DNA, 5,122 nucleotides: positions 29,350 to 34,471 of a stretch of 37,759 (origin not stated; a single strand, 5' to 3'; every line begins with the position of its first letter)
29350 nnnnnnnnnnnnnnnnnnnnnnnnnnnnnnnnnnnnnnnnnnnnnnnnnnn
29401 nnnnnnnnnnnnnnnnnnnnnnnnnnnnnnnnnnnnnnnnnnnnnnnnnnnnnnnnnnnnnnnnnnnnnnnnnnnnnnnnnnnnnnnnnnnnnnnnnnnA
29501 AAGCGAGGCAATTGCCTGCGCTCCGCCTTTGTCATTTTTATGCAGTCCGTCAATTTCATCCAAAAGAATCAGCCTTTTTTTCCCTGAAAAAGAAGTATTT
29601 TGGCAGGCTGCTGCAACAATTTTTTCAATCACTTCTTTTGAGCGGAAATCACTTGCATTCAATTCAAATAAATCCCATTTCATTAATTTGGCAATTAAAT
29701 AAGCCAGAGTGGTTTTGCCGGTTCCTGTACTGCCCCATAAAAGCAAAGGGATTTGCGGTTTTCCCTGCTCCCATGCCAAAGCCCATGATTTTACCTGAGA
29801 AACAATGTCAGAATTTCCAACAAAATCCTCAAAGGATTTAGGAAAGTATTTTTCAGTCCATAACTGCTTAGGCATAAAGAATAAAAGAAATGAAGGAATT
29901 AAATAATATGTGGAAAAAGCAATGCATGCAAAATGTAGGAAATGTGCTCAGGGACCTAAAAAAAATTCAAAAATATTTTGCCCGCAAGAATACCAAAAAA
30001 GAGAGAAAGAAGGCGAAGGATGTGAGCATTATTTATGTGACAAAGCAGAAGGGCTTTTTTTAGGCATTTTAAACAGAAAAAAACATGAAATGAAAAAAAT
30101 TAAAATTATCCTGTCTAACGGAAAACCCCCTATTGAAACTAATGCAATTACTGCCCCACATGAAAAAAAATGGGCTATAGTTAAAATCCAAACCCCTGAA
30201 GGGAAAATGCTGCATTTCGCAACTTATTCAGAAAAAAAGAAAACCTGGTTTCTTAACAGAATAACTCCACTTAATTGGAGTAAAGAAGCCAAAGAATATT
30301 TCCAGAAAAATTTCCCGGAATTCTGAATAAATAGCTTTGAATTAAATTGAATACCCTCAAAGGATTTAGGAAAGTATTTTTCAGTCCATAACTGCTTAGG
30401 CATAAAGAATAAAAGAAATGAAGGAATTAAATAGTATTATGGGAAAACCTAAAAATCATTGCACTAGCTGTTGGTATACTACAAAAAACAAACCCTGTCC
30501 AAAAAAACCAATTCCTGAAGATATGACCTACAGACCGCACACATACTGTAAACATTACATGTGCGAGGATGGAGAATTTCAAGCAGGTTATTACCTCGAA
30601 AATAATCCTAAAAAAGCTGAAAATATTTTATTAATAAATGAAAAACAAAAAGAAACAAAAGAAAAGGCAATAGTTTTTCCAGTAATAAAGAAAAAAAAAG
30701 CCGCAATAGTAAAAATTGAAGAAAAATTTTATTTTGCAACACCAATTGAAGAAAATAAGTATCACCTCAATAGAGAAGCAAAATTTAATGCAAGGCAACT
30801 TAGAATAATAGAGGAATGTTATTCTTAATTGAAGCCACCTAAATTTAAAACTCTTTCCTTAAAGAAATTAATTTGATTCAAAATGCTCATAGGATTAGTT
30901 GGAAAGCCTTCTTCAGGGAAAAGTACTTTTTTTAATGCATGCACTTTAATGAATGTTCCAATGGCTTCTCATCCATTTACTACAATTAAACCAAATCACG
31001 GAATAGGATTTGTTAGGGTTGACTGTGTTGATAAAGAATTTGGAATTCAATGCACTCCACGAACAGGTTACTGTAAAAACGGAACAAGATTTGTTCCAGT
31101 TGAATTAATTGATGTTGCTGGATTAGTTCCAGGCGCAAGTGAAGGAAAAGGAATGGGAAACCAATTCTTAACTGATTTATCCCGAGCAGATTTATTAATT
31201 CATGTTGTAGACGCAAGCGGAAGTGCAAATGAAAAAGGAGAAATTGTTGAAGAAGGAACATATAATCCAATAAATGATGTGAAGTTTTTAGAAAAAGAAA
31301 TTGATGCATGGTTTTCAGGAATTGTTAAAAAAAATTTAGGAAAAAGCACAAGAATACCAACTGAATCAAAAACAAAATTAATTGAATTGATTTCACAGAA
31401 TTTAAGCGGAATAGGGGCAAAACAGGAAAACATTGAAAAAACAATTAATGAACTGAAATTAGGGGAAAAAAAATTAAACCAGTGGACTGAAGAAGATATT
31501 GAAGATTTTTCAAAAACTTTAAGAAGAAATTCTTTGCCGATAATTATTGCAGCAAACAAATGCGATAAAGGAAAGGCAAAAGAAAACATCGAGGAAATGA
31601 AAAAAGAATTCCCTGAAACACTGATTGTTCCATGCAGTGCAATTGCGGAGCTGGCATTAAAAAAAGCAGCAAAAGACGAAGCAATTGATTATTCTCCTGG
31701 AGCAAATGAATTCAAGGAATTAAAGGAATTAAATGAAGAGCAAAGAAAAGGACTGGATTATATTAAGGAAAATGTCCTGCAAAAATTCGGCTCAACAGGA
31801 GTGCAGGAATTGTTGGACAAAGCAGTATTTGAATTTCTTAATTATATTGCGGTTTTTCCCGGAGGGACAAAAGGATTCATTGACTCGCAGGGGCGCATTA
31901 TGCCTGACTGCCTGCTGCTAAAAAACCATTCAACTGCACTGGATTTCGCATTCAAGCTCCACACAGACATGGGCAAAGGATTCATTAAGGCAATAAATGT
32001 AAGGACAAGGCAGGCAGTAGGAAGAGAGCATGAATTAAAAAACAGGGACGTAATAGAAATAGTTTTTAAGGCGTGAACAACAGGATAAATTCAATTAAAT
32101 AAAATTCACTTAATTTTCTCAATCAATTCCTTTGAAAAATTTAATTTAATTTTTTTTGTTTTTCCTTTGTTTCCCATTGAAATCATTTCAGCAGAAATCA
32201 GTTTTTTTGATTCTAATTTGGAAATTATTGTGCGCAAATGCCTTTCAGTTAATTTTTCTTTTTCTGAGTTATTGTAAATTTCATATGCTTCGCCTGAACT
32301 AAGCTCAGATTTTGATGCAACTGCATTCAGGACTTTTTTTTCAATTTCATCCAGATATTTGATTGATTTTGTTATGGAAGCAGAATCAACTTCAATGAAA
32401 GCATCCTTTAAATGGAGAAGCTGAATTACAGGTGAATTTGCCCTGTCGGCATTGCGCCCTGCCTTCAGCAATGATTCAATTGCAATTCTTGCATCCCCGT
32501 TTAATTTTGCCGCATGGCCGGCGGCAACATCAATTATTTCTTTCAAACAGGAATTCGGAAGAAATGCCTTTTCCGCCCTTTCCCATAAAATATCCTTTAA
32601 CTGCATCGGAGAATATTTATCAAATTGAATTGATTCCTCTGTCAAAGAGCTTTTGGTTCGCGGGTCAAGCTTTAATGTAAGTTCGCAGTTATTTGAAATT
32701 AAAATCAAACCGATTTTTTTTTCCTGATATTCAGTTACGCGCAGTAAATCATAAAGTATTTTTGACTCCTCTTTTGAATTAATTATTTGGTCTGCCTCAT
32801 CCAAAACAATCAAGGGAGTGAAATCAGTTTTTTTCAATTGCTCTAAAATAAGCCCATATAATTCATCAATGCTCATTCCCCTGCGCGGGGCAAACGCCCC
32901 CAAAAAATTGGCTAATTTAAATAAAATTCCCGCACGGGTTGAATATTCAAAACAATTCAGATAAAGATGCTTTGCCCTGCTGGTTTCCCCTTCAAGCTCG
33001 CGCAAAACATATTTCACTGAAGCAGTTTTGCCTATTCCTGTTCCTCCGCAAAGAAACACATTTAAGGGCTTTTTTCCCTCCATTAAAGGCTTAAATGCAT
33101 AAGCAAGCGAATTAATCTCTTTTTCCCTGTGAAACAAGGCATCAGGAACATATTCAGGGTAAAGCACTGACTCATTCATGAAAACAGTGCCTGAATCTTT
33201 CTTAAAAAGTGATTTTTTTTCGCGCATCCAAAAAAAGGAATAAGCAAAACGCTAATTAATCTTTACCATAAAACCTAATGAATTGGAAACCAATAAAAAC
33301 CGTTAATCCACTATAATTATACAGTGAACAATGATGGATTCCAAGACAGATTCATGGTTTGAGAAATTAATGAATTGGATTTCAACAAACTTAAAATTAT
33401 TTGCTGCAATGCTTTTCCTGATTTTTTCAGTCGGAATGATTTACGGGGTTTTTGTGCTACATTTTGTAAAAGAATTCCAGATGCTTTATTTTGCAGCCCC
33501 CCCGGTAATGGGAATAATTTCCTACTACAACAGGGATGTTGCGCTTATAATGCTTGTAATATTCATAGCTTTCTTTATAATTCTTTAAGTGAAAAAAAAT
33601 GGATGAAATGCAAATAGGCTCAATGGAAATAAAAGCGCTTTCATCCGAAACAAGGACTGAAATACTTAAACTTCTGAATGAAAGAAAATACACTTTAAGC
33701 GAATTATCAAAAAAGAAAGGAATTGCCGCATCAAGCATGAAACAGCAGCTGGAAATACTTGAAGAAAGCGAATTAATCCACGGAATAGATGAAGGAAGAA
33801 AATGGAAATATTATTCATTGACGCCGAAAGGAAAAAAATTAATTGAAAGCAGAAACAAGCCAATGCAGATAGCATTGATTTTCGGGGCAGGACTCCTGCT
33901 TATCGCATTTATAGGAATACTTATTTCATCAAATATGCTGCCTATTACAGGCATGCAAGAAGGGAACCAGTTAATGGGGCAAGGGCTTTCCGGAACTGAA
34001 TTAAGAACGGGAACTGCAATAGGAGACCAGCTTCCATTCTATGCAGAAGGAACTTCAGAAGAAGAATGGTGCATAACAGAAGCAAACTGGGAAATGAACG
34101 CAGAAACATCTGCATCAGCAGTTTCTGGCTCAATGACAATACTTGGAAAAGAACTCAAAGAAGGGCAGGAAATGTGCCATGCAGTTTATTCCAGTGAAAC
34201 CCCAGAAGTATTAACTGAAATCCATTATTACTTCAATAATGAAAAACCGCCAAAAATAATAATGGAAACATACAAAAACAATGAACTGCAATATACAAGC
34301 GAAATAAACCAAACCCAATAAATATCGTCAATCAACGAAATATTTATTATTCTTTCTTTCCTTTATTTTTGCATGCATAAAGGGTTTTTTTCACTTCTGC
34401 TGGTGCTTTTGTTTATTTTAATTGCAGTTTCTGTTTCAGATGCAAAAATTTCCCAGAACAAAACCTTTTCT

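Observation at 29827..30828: Tandem pair of highly diverged Cys-rich small proteins, each headed by a near-identical 83-bp repeat that includes the first 16 codons of rfcL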

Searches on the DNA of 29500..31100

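Call 73: search_rna_families(source=window, start=29500, end=31100, threshold=evalue, max_evalue=1)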
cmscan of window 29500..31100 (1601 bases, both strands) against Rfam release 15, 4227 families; matches with E-value up to 1: 4.
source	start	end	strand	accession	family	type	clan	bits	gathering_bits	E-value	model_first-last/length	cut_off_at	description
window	30814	30902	-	RF03752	MIR5292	Gene; miRNA;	-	23.6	105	0.2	1-94/94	no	MIR5292 microRNA precursor family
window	29739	29841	+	RF02314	TtnuHACA7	Gene; snRNA; snoRNA; HACA-box;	-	19.5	100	0.7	1-130/130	no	Tetrahymena snoRNA TtnuHACA7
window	30563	30629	+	RF01234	SNORA47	Gene; snRNA; snoRNA; HACA-box;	-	17.6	45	0.78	1-138/138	no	Small nucleolar RNA SNORA47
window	30284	30397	-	RF00645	MIR169_2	Gene; miRNA;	CL00098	16.5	50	0.68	1-118/118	no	MIR169_2 microRNA precursor family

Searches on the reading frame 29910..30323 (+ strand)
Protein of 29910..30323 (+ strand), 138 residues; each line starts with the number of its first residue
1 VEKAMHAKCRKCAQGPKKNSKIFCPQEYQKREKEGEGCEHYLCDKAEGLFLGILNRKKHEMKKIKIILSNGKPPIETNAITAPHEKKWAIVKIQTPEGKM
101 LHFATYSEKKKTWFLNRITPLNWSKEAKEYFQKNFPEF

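Call 5: search_protein_families(library=pfam, proteins=[window:29910-30323:+], max_evalue=10)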
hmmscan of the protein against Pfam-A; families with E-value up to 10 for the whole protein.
seq(138 aa): 1 family
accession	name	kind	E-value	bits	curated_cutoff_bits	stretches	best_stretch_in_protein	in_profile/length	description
PF17356.7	PBSX_XtrA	-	0.063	13.5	29.7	1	58-100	18-53/64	Phage-like element PBSX protein XtrA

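Call 9: find_homologous_proteins(query=window:29910-30323:+, max_evalue=10)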
Query seq(138 aa) (138 aa): 1 proteins with E <= 10 among 6 candidates.
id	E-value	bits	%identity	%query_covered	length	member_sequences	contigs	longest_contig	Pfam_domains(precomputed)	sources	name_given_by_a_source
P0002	6.7e-87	307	100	97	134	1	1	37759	-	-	-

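Call 49: predict_structure(alignment_id=A1)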
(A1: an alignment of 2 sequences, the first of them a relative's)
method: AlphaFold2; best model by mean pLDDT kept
length: 134 residues; sequences in the alignment: 2
mean_pLDDT: 60.2   pTM: 0.55
mean pLDDT of the five models: 60.2, 60.3, 59.0, 58.9, 55.7
residues with pLDDT >= 90: 0; 70-90: 57; 50-70: 31; < 50: 46
segments of 3 or more residues with pLDDT < 50: 1-44
pLDDT, mean of each block of 10 residues (from residue 1): 32 36 43 39 50 66 75 79 75 74 77 61 73 71
secondary structure, 60 per line:
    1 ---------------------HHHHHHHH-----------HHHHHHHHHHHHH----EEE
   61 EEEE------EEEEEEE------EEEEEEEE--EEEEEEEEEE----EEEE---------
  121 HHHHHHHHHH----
elements in order: H22-29 H41-53 E58-64 E71-77 E84-91 E94-103 E108-111 H121-130

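Call 50: search_protein_families(library=phrogs, proteins=[P0002], max_evalue=1)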
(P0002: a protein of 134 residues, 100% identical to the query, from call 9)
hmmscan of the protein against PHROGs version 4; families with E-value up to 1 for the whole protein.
P0002 (134 aa): 1 family
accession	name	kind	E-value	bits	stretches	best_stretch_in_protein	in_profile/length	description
phrog_17200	-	unknown function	0.1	13.3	1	118-126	10-18/27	-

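Call 51: search_protein_families(library=padloc, proteins=[P0002], max_evalue=1)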
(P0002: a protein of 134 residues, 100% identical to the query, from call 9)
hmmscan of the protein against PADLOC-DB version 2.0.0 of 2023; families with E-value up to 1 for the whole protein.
P0002 (134 aa): 0 families

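Call 52: search_protein_families(library=ncbifam, proteins=[P0002], max_evalue=1)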
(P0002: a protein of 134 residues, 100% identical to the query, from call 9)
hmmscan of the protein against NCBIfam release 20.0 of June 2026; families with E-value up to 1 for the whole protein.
P0002 (134 aa): 1 family
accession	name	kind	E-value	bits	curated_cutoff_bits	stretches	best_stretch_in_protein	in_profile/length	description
NF001645.0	PRK00420.1-2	equivalog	0.077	13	162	1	4-60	26-86/106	hypothetical protein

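Call 65: fold_search(model_id=the predicted structure, library=pdb)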
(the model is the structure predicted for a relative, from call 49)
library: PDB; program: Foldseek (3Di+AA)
matches with E <= 10: 209; with E <= 0.001: 0
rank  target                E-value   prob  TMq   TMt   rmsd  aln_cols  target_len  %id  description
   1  5ja8_E                4.5e-01  0.08  0.18  0.22  15.1       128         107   17  Crystal structure of the HigB2 toxin in complex with Nb2 (released 2017-04-05)
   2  6wjd_C                1.2e+00  0.02  0.14  0.07  16.8       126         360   12  SA-like state of human 26S Proteasome with non-cleavable M1-linked hexaubiquitin and E3 ubiquitin ligase E6AP/UBE3A (released 2020-08-05)
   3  3k65_B                1.3e+00  0.06  0.17  0.11  13.1       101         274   10  Crystal Structure of Prethombin-2/Fragment-2 Complex (released 2010-09-29)
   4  9dhk_D                1.5e+00  0.06  0.21  0.20  10.9       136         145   10  RMI1-RMI2 bound to cyclic peptide L3 (released 2025-07-02)
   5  7d8r_B                1.6e+00  0.06  0.20  0.16  20.1        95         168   15  MITF HLHLZ structure (released 2021-10-13)
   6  9dhk_A                1.6e+00  0.06  0.21  0.20  10.9       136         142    9  RMI1-RMI2 bound to cyclic peptide L3 (released 2025-07-02)
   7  4aeq                  1.7e+00  0.07  0.19  0.26  14.2        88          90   16  Crystal structure of the dimeric immunity protein Cmi solved by direct methods (Arcimboldo) (released 2012-01-25)
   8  9di4_A                1.7e+00  0.06  0.21  0.20  10.8       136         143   10  RMI1-RMI2 bound to cyclic peptide L4 (released 2025-07-02)
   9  5u0s_Q                1.9e+00  0.02  0.14  0.06  15.3       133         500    9  Cryo-EM structure of the Mediator-RNAPII complex (released 2017-03-08)
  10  3nbh_A                2.1e+00  0.06  0.21  0.19  10.2       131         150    9  Crystal structure of human RMI1C-RMI2 complex (released 2010-09-22)
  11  8s2n_A                2.1e+00  0.04  0.15  0.15   7.7        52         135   23  Xenorhabdus bovienii Rhs toxin TreTu complex with TrxA and TriTu immunity protein (released 2024-12-04)
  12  6zym_u                2.2e+00  0.08  0.27  0.24  19.7        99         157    9  Human C Complex Spliceosome - High-resolution CORE (released 2020-10-14)
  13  4wfv                  2.2e+00  0.04  0.16  0.15  12.5        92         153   13  Bovine allergen Bos d 2 in the monoclinic space group C2. (released 2015-09-16)
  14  4kkd_A                2.2e+00  0.04  0.15  0.08   9.5        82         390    7  The X-ray crystal structure of Mannose-binding lectin-associated serine proteinase-3 reveals the structural basis for  (released 2013-07-03)
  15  9dhk_G                2.5e+00  0.06  0.21  0.20   8.9       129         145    8  RMI1-RMI2 bound to cyclic peptide L3 (released 2025-07-02)
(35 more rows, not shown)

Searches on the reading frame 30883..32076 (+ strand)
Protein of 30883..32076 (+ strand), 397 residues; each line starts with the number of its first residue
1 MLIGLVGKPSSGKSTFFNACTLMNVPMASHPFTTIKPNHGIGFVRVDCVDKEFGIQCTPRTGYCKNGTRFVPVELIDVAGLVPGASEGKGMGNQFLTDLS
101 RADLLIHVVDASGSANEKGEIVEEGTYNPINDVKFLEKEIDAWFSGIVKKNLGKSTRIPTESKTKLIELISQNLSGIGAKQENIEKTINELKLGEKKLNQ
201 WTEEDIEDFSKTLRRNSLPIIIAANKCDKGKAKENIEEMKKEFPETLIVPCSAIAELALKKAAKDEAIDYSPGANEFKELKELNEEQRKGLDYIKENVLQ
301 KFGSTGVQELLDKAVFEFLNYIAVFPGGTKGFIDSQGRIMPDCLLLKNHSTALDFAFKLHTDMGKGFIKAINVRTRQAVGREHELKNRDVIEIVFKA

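Call 15: search_protein_families(library=pfam, proteins=[window:30883-32076:+])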
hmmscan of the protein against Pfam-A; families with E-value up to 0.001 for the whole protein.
window:30883-32076:+ (397 aa): 5 families
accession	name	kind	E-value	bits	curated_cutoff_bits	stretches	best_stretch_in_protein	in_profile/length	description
PF08438.16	YGR210-like_G4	-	3.3e-34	118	24.7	1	223-326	1-105/108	Obg-like GTPase YGR210-like, G4 motif-containing domain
PF01926.29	MMR_HSR1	-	3.4e-17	63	21.9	1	3-119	2-94/113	50S ribosome-binding GTPase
PF02824.27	TGS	-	1.5e-09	38.2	22.2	1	346-394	13-59/60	TGS domain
PF02421.24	FeoB_N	-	8e-05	22.6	27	0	3-40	3-40/156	Ferrous iron transport protein B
PF00009.33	GTP_EFTU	-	0.00062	19.8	26.5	0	207-280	111-151/188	Elongation factor Tu GTP binding domain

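Call 88: find_encoding_contigs(protein=window:30883-32076:+, flank=2500, max_places=5)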
Protein window:30883-32076:+ (397 aa): no gene with exactly this product is on record in the collection.

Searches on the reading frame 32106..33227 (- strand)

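Call 15: search_protein_families(library=pfam, proteins=[window:32106-33227:-])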
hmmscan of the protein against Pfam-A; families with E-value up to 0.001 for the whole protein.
window:32106-33227:- (373 aa): 8 families
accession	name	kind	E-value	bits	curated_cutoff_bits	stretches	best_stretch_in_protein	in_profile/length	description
PF22703.2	Cdc6_lid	-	5.1e-15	55.6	27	1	211-276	1-66/68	Cdc6 AAA+ ATPase-type lid domain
PF13401.12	AAA_22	-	7.4e-15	55.9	27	1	56-183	7-126/130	AAA domain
PF13191.12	AAA_16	-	3.7e-09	37.7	32.6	1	31-147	2-143/167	AAA ATPase domain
PF09079.17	Cdc6_C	-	6.3e-09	36.1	25.1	1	289-371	3-95/96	CDC6, C terminal winged helix domain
PF01637.24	ATPase_2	-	8.5e-09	36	33.2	1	32-177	2-151/225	ATPase domain predominantly from Archaea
PF00004.35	AAA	-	1.2e-06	29.5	21.2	1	57-182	1-112/131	ATPase family associated with various cellular activities (AAA)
PF05729.18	NACHT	-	0.00012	22.4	26.7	1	57-165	3-117/167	NACHT domain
PF00270.35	DEAD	-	0.00024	21.3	26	0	44-73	7-33/167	DEAD/DEAH box helicase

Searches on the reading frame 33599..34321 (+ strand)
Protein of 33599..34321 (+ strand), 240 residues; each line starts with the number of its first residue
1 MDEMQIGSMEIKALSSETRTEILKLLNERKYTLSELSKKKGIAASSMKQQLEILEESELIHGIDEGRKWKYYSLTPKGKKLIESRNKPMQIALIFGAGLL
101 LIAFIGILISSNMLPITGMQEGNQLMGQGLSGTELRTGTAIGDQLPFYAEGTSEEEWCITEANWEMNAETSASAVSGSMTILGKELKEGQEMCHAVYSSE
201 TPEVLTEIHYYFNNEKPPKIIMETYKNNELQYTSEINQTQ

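Call 15: search_protein_families(library=pfam, proteins=[window:33599-34321:+])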
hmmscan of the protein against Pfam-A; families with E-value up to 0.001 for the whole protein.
window:33599-34321:+ (240 aa): 4 families
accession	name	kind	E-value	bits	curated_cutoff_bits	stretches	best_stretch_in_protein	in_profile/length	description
PF01022.26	HTH_5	-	1.2e-07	32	22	1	16-60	1-45/47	Bacterial regulatory protein, arsR family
PF14947.12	HTH_45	-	1.7e-05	25.2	25.5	1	20-86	9-70/77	Winged helix-turn-helix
PF25213.1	HVO_A0261_N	-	0.0002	21.6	35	1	14-83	8-72/86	HVO_A0261 N-terminal domain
PF12840.13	HTH_20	-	0.00023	21.5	27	1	14-61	1-49/51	Helix-turn-helix domain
